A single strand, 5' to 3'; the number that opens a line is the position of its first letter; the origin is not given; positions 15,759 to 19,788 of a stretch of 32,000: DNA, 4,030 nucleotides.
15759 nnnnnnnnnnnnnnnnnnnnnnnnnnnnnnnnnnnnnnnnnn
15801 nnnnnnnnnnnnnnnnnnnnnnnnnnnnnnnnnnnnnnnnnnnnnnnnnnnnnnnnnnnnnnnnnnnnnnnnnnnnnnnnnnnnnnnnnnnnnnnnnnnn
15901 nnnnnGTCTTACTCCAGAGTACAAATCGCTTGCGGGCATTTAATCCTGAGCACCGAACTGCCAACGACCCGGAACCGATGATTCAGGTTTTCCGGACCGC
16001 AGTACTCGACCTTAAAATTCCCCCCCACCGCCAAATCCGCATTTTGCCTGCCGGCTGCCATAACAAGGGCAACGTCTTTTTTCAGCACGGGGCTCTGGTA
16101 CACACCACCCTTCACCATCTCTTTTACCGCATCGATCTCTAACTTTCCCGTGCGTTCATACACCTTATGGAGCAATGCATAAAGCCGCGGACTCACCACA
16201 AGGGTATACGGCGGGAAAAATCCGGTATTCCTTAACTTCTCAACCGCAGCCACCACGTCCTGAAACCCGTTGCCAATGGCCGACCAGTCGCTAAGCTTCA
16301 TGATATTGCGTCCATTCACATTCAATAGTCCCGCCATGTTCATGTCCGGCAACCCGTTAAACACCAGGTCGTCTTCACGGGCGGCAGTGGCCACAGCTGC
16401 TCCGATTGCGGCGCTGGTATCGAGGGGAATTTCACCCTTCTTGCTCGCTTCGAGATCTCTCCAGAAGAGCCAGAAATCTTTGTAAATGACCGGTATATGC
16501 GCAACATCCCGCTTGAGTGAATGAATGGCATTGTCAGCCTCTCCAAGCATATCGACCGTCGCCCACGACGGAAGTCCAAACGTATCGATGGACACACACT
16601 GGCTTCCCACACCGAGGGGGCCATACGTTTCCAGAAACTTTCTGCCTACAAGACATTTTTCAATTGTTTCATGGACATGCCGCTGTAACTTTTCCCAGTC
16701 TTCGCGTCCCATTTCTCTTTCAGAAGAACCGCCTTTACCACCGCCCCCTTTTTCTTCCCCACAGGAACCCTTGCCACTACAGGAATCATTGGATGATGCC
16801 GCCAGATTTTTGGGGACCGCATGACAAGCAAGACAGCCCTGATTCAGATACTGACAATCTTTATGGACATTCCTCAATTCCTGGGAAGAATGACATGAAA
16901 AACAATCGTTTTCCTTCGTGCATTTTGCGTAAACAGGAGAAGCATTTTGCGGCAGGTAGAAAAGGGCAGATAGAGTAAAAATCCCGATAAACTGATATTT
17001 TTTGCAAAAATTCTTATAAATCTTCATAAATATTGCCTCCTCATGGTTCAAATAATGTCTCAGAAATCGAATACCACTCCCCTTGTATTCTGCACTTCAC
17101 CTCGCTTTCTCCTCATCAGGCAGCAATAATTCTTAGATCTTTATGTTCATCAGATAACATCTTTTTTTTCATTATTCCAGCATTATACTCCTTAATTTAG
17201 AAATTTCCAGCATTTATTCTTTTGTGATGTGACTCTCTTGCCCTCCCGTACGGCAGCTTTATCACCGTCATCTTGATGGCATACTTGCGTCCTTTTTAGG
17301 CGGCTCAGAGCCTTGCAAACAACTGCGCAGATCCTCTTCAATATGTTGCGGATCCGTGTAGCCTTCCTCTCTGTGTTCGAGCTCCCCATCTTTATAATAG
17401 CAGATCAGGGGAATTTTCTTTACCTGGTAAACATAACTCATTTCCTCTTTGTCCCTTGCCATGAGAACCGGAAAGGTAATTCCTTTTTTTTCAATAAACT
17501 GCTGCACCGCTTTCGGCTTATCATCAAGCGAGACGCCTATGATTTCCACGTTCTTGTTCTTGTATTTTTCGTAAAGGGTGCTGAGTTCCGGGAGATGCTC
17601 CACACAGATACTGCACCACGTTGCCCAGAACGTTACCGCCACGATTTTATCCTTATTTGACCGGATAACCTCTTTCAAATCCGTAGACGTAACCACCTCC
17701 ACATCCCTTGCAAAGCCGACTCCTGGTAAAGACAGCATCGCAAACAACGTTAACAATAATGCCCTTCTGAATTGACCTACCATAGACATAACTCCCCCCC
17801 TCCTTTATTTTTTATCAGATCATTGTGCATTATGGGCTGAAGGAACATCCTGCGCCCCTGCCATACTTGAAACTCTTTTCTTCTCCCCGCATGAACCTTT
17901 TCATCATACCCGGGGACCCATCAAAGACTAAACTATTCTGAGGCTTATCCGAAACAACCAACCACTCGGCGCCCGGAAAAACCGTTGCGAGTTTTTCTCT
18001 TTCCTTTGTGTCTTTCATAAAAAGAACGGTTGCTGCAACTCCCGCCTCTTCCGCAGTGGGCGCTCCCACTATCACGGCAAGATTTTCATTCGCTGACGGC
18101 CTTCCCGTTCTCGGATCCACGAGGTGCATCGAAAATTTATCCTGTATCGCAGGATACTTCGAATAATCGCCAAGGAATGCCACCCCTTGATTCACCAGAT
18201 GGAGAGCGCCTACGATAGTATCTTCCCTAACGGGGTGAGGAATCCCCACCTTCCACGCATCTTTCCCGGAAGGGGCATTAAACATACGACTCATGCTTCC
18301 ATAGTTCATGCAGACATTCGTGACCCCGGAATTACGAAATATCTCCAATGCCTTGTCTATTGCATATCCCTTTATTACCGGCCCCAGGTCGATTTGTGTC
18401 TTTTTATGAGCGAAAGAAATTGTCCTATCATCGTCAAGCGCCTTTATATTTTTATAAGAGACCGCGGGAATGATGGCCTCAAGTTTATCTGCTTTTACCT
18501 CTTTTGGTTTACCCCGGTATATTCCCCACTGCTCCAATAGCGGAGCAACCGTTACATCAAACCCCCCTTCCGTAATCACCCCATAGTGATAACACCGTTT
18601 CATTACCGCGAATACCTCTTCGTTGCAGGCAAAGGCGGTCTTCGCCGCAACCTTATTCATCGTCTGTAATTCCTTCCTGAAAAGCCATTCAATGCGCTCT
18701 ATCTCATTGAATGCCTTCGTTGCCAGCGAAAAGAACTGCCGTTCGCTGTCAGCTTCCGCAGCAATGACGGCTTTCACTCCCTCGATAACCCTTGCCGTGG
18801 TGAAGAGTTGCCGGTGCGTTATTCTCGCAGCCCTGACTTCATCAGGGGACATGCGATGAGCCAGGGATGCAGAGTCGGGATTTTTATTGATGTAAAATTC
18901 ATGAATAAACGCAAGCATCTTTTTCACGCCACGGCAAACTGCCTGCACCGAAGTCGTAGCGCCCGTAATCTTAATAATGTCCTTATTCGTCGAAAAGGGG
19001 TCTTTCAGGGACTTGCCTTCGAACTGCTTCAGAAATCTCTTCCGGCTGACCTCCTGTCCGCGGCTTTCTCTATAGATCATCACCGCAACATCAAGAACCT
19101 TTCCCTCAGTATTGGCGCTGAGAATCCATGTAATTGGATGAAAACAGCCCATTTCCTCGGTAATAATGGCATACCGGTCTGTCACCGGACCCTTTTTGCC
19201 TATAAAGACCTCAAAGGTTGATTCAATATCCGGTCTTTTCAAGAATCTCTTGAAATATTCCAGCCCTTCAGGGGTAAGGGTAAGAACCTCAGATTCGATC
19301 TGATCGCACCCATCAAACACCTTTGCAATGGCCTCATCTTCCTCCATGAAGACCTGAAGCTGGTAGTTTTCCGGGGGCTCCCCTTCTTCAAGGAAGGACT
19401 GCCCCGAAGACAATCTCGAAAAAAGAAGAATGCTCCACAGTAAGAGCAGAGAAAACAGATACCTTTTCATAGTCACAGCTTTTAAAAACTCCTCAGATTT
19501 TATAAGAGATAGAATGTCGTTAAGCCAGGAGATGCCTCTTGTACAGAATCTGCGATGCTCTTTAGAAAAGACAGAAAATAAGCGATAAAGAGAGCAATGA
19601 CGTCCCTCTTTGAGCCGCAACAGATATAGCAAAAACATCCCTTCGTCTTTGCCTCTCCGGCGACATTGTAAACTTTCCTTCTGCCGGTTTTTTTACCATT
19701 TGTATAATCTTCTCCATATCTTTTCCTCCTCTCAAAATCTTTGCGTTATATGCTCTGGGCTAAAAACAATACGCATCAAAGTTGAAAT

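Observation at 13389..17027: Cytochrome-fused encapsulin shell gene translationally coupled to a laccase-like/octaheme-HAO fusion: candidate redox nanocompartment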

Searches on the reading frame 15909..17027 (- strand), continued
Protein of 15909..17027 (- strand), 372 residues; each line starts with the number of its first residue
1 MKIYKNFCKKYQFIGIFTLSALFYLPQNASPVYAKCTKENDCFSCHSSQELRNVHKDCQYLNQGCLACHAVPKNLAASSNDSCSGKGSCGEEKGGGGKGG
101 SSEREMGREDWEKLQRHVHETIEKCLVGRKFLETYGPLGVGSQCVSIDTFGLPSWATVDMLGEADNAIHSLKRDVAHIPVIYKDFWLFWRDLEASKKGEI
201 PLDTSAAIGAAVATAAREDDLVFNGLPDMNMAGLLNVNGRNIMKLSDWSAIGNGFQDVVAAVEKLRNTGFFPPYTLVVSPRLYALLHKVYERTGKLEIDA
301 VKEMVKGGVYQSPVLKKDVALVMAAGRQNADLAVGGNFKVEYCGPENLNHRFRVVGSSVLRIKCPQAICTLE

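Call 49: find_encoding_contigs(protein=P0044, flank=8000, max_places=1)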
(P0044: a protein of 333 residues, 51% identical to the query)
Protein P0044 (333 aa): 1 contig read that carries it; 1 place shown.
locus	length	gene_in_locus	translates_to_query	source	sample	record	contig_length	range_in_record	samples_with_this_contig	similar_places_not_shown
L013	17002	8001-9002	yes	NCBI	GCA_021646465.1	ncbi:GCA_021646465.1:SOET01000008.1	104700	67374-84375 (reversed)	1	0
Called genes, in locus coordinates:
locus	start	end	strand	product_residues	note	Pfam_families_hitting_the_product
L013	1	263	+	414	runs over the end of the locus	PF07994:NAD_binding_5, PF01658:Inos-1-P_synth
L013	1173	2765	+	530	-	PF04205:FMN_bind (weak), PF02424:ApbE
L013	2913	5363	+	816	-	PF04023:FeoA, PF00009:GTP_EFTU (weak), PF01926:MMR_HSR1, PF02421:FeoB_N, PF17910:FeoB_Cyto, PF07670:Gate, PF07664:FeoB_C, PF07670:Gate, +2 more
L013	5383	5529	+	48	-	-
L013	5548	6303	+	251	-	PF04023:FeoA, PF00990:GGDEF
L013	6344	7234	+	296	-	PF01545:Cation_efflux, PF16916:ZT_dimer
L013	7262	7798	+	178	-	PF08534:Redoxin, PF00578:AhpC-TSA, PF00085:Thioredoxin, PF13098:Thioredoxin_2, PF13905:Thioredoxin_8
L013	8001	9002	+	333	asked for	PF04454:Linocin_M18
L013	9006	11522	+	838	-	PF07732:Cu-oxidase_3, PF07731:Cu-oxidase_2 (weak), PF13447:Multi-haem_cyto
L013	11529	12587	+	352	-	PF03706:LPG_synthase_TM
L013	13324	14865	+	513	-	PF10114:PocR, PF00158:Sigma54_activat, PF14532:Sigma54_activ_2, PF07728:AAA_5 (faint), PF25601:AAA_lid_14, PF18024:HTH_50 (weak), PF02954:HTH_8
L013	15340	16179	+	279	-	PF01740:STAS (weak)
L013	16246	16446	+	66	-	PF02397:Bac_transf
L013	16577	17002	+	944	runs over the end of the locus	PF13727:CoA_binding_3, PF02254:TrkA_N (faint), PF01073:3Beta_HSD, PF01370:Epimerase, PF02719:Polysacc_synt_2, PF04321:RmlD_sub_bind, PF16363:GDP_Man_Dehyd, PF27840:ScmC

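Call 50: find_encoding_contigs(protein=P0055, flank=8000, max_places=1)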
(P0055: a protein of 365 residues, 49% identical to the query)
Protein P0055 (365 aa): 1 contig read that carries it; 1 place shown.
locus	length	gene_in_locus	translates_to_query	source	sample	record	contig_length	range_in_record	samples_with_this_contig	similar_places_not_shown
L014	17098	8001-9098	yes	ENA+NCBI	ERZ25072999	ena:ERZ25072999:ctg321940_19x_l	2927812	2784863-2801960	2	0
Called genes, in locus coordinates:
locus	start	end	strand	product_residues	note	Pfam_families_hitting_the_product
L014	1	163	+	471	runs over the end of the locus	-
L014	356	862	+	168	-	PF00085:Thioredoxin, PF00578:AhpC-TSA, PF08534:Redoxin, PF13905:Thioredoxin_8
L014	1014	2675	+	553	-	PF04205:FMN_bind (weak), PF02424:ApbE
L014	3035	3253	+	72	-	-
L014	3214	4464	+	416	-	PF07994:NAD_binding_5, PF01658:Inos-1-P_synth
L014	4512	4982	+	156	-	-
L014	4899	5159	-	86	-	-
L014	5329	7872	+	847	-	PF07732:Cu-oxidase_3, PF13447:Multi-haem_cyto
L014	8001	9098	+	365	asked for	PF04454:Linocin_M18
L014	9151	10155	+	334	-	PF07732:Cu-oxidase_3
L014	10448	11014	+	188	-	PF13875:DUF4202, PF01966:HD (weak)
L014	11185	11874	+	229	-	PF02742:Fe_dep_repr_C, PF04023:FeoA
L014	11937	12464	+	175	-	PF27139:Aq_1264_TM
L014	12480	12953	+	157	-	-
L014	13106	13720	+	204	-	-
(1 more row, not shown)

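Call 57: find_encoding_contigs(protein=P0039, flank=8000, max_places=1)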
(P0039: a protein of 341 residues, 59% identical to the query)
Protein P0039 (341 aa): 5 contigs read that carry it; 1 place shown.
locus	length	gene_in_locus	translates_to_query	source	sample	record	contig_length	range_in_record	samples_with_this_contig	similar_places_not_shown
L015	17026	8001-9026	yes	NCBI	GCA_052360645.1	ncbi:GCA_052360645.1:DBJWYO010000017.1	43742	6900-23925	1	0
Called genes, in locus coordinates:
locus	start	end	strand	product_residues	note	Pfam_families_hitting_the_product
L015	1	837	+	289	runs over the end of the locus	PF09851:SHOCT (weak)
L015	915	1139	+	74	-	-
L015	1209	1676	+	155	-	PF11969:DcpS_C, PF01230:HIT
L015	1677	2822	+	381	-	PF01966:HD, PF13286:HD_assoc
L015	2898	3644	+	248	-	PF01128:IspD, PF12804:NTP_transf_3 (faint)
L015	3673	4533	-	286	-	-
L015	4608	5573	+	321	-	PF04055:Radical_SAM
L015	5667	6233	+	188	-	PF28549:NDPSase_N (weak), PF00293:NUDIX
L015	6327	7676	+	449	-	PF01554:MatE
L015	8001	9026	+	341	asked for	PF04454:Linocin_M18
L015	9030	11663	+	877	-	PF07732:Cu-oxidase_3, PF07731:Cu-oxidase_2, PF13447:Multi-haem_cyto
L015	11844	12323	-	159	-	-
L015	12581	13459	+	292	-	PF00696:AA_kinase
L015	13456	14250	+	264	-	PF02405:MlaE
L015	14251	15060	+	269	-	PF00005:ABC_tran, PF13304:AAA_21 (weak)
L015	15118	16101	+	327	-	PF02470:MlaD, PF28544:Helical_needle (weak)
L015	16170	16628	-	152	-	-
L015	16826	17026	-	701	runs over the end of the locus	-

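Call 58: find_encoding_contigs(protein=P0041, flank=8000, max_places=1)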
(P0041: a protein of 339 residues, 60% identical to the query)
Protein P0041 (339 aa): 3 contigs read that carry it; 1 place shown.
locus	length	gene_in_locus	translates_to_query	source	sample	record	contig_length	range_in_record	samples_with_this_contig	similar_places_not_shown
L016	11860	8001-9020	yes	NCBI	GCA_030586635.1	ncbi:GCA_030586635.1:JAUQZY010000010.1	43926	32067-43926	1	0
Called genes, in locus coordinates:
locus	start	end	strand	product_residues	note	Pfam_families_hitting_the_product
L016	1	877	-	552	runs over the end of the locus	PF02310:B12-binding, PF04055:Radical_SAM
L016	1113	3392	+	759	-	PF03030:H_PPase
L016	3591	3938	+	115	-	PF02410:RsfS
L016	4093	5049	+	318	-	PF08240:ADH_N, PF16912:Glu_dehyd_C, PF00107:ADH_zinc_N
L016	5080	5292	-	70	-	PF01165:Ribosomal_S21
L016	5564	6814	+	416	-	PF07994:NAD_binding_5, PF01658:Inos-1-P_synth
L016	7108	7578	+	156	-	-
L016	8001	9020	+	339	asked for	PF04454:Linocin_M18, PF09950:Major_capside (faint)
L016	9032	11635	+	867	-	PF07732:Cu-oxidase_3, PF07731:Cu-oxidase_2, PF13447:Multi-haem_cyto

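Call 59: find_encoding_contigs(protein=P0013, flank=8000, max_places=1)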
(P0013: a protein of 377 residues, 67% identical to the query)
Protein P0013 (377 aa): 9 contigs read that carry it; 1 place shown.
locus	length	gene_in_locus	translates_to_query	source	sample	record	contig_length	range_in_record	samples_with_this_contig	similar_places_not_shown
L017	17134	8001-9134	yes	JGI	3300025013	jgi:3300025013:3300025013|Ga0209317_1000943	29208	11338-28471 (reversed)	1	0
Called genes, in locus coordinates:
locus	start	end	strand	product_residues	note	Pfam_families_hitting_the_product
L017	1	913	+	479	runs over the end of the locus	PF13620:CarboxypepD_reg, PF13715:CarbopepD_reg_2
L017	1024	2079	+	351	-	-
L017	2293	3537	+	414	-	PF07994:NAD_binding_5, PF01658:Inos-1-P_synth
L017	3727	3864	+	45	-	-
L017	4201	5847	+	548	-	PF04205:FMN_bind (weak), PF02424:ApbE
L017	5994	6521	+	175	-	PF00578:AhpC-TSA, PF08534:Redoxin, PF00085:Thioredoxin, PF13098:Thioredoxin_2, PF13905:Thioredoxin_8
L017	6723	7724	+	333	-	PF04454:Linocin_M18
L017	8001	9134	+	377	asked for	PF04454:Linocin_M18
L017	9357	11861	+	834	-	PF07732:Cu-oxidase_3, PF07731:Cu-oxidase_2, PF13447:Multi-haem_cyto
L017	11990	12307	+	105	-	PF10087:DUF2325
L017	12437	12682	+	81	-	-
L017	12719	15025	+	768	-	PF14522:Cytochrome_C7 (faint)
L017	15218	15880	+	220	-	PF13487:HD_5, PF01966:HD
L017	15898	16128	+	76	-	PF04023:FeoA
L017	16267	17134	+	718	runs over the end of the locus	PF00009:GTP_EFTU (faint), PF00350:Dynamin_N (faint), PF01926:MMR_HSR1, PF02421:FeoB_N, PF17910:FeoB_Cyto, PF07670:Gate, PF07664:FeoB_C, PF07670:Gate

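Call 60: find_encoding_contigs(protein=P0054, flank=8000, max_places=1)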
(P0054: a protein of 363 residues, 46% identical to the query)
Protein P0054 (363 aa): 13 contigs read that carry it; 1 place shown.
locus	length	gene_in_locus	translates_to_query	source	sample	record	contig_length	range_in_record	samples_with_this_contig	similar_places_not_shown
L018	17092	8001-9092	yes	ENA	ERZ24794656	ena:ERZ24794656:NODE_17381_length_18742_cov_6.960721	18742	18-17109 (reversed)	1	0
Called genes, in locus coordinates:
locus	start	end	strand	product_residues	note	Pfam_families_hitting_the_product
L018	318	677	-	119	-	-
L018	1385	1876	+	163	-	PF00578:AhpC-TSA, PF00085:Thioredoxin, PF08534:Redoxin, PF13098:Thioredoxin_2 (weak), PF13905:Thioredoxin_8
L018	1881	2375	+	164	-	-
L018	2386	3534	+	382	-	PF02424:ApbE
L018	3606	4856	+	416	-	PF07994:NAD_binding_5, PF01658:Inos-1-P_synth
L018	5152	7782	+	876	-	PF07732:Cu-oxidase_3, PF13447:Multi-haem_cyto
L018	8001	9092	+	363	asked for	PF04454:Linocin_M18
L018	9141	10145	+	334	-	PF07732:Cu-oxidase_3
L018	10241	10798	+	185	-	PF13875:DUF4202, PF01966:HD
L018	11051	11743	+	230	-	PF02742:Fe_dep_repr_C, PF04023:FeoA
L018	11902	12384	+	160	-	PF01988:VIT1 (faint)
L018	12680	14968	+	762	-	PF01926:MMR_HSR1, PF02421:FeoB_N, PF17910:FeoB_Cyto, PF07670:Gate, PF07664:FeoB_C, PF07670:Gate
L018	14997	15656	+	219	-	PF02742:Fe_dep_repr_C, PF04023:FeoA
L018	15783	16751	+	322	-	PF01476:LysM, PF03734:YkuD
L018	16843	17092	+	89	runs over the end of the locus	?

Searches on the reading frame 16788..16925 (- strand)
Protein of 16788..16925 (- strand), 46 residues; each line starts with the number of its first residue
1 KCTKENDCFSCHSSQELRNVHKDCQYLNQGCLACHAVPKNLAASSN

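Call 39: search_protein_representatives(alignment_id=A2)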
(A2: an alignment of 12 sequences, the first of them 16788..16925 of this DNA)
Query: 12 sequences, 46 profile positions. Proteins with E-value up to 0.001 (for the whole library): 15; up to 1e-10: 2; up to 1e-30: 0. The best 15 are listed.
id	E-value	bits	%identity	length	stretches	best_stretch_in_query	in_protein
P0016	7.4e-23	95.8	-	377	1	1-46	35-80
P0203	4.3e-19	83.7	-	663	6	7-41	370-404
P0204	4.6e-10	54.8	-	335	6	7-24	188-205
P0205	3.3e-08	48.9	-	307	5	7-23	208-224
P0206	2.0e-07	46.4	-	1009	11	8-25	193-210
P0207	4.2e-07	45.4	-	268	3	6-40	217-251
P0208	1.5e-06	43.6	-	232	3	6-42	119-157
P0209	3.5e-06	42.4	-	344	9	8-36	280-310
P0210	7.9e-05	38.1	-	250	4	8-25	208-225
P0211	1.5e-04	37.1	-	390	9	5-39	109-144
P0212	2.0e-04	36.8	-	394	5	6-38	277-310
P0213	2.5e-04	36.5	-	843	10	7-28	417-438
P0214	5.5e-04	35.4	-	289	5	8-37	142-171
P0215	6.8e-04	35.1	-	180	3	5-22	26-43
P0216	7.4e-04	35.0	-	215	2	22-39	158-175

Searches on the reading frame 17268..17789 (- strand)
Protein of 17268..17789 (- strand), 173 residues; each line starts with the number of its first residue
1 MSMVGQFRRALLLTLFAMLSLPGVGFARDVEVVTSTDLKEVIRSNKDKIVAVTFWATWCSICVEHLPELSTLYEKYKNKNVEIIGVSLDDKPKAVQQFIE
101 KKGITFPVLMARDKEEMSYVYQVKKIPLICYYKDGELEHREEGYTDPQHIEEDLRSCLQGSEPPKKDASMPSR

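Call 3: search_protein_families(library=pfam, proteins=[window:17268-17789:-], max_evalue=0.01)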
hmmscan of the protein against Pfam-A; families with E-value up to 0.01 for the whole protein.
window:17268-17789:- (173 aa): 6 families
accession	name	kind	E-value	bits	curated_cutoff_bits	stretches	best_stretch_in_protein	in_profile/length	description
PF00578.27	AhpC-TSA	-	1.2e-17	64.5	26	1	38-124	20-101/124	AhpC/TSA family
PF08534.16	Redoxin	-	9.5e-16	58.3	26.6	1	35-114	15-96/148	Redoxin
PF13905.12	Thioredoxin_8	-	3.3e-15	56.6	27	1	47-128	1-84/94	Thioredoxin-like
PF00085.26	Thioredoxin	-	2e-12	47.4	23.5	1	30-98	2-68/103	Thioredoxin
PF13098.12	Thioredoxin_2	-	7.6e-08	33.1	27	1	46-151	4-101/104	Thioredoxin-like domain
PF14595.12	Thioredoxin_9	-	3.9e-05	24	25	1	31-119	25-110/129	Thioredoxin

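Call 4: search_protein_families(library=ncbifam, proteins=[window:17268-17789:-], max_evalue=0.01)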
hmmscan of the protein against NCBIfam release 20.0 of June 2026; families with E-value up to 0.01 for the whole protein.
window:17268-17789:- (173 aa): 19 families
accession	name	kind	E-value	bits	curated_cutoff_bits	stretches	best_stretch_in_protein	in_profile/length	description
NF002854.0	PRK03147.1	subfamily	2e-23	83.2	170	1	39-155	53-170/176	thiol-disulfide oxidoreductase ResA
NF041202.1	StoA_CxxC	exception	7e-17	61.8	210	1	37-143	42-150/163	endospore biogenesis thiol-disulfide oxidoreductase StoA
TIGR01068.1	thioredoxin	equivalog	5.4e-13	49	96.8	1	35-98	3-64/101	thioredoxin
TIGR00385.1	dsbE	subfamily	2.3e-09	37.1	123.15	1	44-155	60-168/173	DsbE family thiol:disulfide interchange protein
NF041054.1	WAxxUGC_long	equivalog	6.4e-09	35.5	300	1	42-124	99-180/354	ResA-like WAxxUGC motif-containing protein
NF047696.1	ThlDiSintTplARhiz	equivalog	1e-08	35.2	230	1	46-101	96-152/219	thiol:disulfide interchange protein TlpA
NF047697.1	ThioredTrxAClost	equivalog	2.7e-08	33.9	140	1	44-83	14-52/105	thioredoxin TrxA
NF008229.0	PRK10996.1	equivalog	1.5e-07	31.2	125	1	34-98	41-102/141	thioredoxin TrxC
TIGR01126.1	pdi_dom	equivalog_domain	4.4e-07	30.1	107.2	1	34-116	2-82/105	protein disulfide-isomerase domain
NF010625.0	PRK14018.1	equivalog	5.2e-06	25.2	522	1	44-88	53-97/521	bifunctional peptide-methionine (S)-S-oxide reductase MsrA/peptide-methionine (R)-S-oxide reductase MsrB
TIGR01130.1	ER_PDI_fam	subfamily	2.7e-05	23.9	344.25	1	29-110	346-422/476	protein disulfide-isomerase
NF006898.0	PRK09381.1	equivalog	6.2e-05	23.3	138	1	46-99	20-72/109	thioredoxin TrxA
NF009669.0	PRK13190.1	equivalog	0.00011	21.4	261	1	28-115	10-102/203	putative peroxiredoxin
NF006960.0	PRK09437.1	equivalog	0.00014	21.8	140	1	58-114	42-97/156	thioredoxin-dependent thiol peroxidase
NF040769.1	SelL_rel_redox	subfamily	0.001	18.8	120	1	58-119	36-95/173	SelL-related redox protein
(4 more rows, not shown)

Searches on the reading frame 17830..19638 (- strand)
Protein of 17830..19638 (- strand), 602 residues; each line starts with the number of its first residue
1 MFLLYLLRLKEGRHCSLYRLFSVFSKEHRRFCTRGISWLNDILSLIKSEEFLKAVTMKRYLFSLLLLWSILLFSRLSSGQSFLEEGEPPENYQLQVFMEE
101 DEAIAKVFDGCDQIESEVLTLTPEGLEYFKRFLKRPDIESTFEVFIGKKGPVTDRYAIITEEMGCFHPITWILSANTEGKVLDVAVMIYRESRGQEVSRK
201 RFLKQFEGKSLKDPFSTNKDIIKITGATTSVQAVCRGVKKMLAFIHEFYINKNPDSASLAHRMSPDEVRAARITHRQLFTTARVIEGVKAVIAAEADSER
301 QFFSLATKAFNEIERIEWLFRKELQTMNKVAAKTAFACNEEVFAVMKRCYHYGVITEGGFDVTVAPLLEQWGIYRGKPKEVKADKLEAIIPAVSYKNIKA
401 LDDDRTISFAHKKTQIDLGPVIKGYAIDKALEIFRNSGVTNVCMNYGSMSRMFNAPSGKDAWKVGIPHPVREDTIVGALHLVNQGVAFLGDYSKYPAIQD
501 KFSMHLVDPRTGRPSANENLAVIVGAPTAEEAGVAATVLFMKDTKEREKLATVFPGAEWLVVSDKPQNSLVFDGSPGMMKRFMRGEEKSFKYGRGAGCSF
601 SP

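Call 3: search_protein_families(library=pfam, proteins=[window:17830-19638:-], max_evalue=0.01)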
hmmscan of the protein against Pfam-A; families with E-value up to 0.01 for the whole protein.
window:17830-19638:- (602 aa): 2 families
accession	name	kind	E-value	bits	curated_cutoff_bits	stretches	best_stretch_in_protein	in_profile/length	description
PF02424.20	ApbE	-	2e-43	149.3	25.6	1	308-552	15-256/266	ApbE family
PF04205.19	FMN_bind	-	4.6e-05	24.4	22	1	168-242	5-76/77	FMN-binding domain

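Call 4: search_protein_families(library=ncbifam, proteins=[window:17830-19638:-], max_evalue=0.01)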
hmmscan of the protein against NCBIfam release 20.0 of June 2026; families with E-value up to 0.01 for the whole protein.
window:17830-19638:- (602 aa): 3 families
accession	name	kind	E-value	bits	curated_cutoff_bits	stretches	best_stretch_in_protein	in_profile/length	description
NF007774.0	PRK10461.1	equivalog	4.9e-20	71.7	498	1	324-552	85-318/351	FAD:protein FMN transferase ApbE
TIGR01947.1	rnfG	subfamily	2.6e-07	30.9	102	1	143-246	71-186/187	RnfABCDGE type electron transport complex subunit G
NF045876.1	RnfG_DVU2794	exception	0.0015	18.1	205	1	139-243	68-177/190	RnfABCDGE type electron transport complex subunit G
